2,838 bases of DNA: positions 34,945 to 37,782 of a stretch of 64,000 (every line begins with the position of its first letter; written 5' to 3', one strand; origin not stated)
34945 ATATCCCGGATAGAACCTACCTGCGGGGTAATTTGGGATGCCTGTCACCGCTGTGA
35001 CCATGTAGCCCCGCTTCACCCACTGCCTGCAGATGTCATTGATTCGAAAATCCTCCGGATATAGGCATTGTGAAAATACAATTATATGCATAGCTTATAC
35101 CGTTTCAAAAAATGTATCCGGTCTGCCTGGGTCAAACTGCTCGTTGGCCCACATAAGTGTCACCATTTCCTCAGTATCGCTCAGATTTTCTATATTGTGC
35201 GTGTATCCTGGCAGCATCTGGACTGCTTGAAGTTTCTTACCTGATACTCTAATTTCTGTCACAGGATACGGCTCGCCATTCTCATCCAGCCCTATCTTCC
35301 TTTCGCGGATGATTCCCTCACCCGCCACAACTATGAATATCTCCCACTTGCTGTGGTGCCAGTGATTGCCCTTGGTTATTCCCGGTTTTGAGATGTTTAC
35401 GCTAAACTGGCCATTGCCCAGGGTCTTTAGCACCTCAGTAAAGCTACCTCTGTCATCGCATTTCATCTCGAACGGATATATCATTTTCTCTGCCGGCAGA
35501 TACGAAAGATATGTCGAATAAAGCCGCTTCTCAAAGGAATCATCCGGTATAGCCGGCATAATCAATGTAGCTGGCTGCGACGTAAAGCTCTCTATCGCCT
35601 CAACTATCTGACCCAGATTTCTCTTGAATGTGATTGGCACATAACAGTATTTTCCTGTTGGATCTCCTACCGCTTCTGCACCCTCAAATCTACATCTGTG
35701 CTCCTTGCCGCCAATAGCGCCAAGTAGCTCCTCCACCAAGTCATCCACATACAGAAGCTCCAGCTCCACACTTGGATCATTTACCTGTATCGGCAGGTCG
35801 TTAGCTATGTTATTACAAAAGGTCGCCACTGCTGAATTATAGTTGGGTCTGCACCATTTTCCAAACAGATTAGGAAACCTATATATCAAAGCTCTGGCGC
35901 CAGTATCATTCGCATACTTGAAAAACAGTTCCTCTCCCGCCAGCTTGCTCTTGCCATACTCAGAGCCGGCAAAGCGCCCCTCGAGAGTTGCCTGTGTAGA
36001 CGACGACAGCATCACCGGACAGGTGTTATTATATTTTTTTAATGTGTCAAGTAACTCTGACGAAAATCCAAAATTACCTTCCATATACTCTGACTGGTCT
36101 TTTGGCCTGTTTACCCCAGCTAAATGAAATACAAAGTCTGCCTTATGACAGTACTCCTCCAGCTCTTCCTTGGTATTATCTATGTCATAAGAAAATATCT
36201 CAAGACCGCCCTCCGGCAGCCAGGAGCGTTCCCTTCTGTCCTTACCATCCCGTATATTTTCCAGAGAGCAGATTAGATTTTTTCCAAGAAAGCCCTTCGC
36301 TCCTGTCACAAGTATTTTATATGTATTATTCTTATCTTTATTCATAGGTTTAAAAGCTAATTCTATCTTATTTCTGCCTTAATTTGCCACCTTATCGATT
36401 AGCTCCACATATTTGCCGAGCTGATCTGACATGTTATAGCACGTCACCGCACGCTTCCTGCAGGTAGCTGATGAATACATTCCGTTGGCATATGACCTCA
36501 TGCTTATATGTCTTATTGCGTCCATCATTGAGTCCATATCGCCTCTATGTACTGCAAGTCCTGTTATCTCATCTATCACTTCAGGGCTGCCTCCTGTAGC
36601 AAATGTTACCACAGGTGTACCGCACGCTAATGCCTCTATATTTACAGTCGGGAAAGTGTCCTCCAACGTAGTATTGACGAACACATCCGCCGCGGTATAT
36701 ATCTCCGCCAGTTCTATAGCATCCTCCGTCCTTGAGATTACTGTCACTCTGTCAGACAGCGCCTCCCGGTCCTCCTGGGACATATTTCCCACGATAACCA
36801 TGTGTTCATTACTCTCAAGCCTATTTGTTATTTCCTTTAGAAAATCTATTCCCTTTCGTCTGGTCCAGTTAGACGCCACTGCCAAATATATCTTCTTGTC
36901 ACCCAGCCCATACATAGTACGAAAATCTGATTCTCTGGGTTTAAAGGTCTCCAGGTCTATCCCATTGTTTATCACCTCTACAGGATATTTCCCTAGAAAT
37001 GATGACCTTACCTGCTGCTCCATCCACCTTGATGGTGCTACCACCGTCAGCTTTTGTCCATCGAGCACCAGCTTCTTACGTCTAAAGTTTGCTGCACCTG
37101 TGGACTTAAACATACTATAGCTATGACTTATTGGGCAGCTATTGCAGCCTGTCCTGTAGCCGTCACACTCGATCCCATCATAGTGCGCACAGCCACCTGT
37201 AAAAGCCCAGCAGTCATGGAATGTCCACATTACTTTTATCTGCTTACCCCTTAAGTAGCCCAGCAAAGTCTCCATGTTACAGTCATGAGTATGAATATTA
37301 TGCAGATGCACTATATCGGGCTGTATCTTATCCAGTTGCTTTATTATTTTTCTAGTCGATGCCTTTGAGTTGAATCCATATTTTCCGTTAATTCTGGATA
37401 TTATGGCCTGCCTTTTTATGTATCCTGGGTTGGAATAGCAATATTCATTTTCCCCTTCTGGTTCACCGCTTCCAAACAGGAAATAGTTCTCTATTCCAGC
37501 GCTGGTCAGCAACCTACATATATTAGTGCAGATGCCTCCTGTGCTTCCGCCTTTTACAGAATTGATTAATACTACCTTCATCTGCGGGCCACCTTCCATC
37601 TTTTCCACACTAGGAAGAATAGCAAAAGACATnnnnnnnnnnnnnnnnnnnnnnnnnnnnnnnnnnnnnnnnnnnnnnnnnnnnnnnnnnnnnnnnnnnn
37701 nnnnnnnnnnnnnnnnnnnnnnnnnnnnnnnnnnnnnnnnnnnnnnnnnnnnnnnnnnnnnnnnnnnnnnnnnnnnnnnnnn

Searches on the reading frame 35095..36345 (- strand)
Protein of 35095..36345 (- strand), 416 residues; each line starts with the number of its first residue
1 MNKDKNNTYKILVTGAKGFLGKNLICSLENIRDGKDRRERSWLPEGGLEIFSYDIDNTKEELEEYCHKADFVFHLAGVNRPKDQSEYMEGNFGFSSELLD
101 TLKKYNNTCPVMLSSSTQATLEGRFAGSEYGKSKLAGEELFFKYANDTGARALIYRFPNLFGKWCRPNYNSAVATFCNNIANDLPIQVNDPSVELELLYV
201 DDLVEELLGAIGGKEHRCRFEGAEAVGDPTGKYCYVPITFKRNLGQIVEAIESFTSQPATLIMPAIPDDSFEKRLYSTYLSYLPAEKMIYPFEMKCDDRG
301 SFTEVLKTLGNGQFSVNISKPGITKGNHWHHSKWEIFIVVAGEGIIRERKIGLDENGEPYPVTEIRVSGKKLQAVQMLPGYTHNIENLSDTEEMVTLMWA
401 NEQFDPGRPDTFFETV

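Call 35: search_protein_families(library=ncbifam, proteins=[window:35095-36345:-], max_evalue=1e-10)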
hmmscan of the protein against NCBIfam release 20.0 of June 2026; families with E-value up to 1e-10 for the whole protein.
window:35095-36345:- (416 aa): 1 family
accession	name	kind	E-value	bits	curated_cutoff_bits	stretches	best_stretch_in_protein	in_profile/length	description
NF047837.1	UDPAcbARedWbcJ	equivalog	5.9e-99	331.5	500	1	10-415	2-367/372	UDP-2-acetamido-2,6-beta-L-arabino-hexul-4-ose reductase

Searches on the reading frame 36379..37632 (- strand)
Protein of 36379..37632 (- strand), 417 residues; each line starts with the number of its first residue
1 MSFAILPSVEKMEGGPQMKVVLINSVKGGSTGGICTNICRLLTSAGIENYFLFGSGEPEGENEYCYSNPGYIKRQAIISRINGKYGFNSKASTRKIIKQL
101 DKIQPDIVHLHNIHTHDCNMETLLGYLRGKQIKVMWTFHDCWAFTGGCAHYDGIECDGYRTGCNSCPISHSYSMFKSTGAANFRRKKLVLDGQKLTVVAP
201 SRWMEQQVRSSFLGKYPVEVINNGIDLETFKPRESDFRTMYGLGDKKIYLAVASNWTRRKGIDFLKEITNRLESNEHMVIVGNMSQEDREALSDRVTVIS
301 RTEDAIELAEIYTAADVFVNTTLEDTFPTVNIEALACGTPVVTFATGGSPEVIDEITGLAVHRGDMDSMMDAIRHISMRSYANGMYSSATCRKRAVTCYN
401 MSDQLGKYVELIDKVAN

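Call 35: search_protein_families(library=ncbifam, proteins=[window:36379-37632:-], max_evalue=1e-10)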
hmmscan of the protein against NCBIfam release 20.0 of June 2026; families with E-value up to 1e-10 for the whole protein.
window:36379-37632:- (417 aa): 10 families
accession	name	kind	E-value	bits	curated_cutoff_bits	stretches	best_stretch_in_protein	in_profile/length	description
NF053787.1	GlcN_PG_synth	equivalog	7.6e-29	100.7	480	1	196-400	146-344/361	N-acetylglucosaminyl phosphatidylglycerol synthase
TIGR02149.1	glgA_Coryne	subfamily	3.1e-21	76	302.4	1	197-368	148-338/391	glycogen synthase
TIGR04015.1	WcaC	equivalog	2.3e-20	73.2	784.85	1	103-411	93-401/405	colanic acid biosynthesis glycosyltransferase WcaC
TIGR03999.1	thiol_BshA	equivalog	1e-18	67.4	273.7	1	196-416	147-374/375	N-acetyl-alpha-D-glucosaminyl L-malate synthase BshA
NF047684.1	TeichurnBiosyTuaC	equivalog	2.2e-15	56.5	550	1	216-383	185-358/391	teichuronic acid biosynthesis protein TuaC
TIGR03088.1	stp2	hypoth_equivalog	3.7e-15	55.9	409.05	1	215-414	159-372/374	TIGR03088 family PEP-CTERM/XrtA system glycosyltransferase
TIGR03449.1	mycothiol_MshA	equivalog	3.7e-12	45.9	462.5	1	197-380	169-370/406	D-inositol-3-phosphate glycosyltransferase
TIGR04047.1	MSMEG_0565_glyc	hypoth_equivalog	1.8e-11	43.7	259.85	1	197-385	142-347/373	MSMEG_0565 family glycosyltransferase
NF041876.1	EPS_EpsE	equivalog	2.4e-11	43.5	400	1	288-401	270-382/389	exopolysaccharide biosynthesis GT4 family glycosyltransferase EpsE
NF053513.1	Gtran_IagA_BgsA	equivalog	7.1e-11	41.7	460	0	192-342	104-263/333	LTA glycolipid anchor biosynthesis glycosyltransferase, IagA/BgsA family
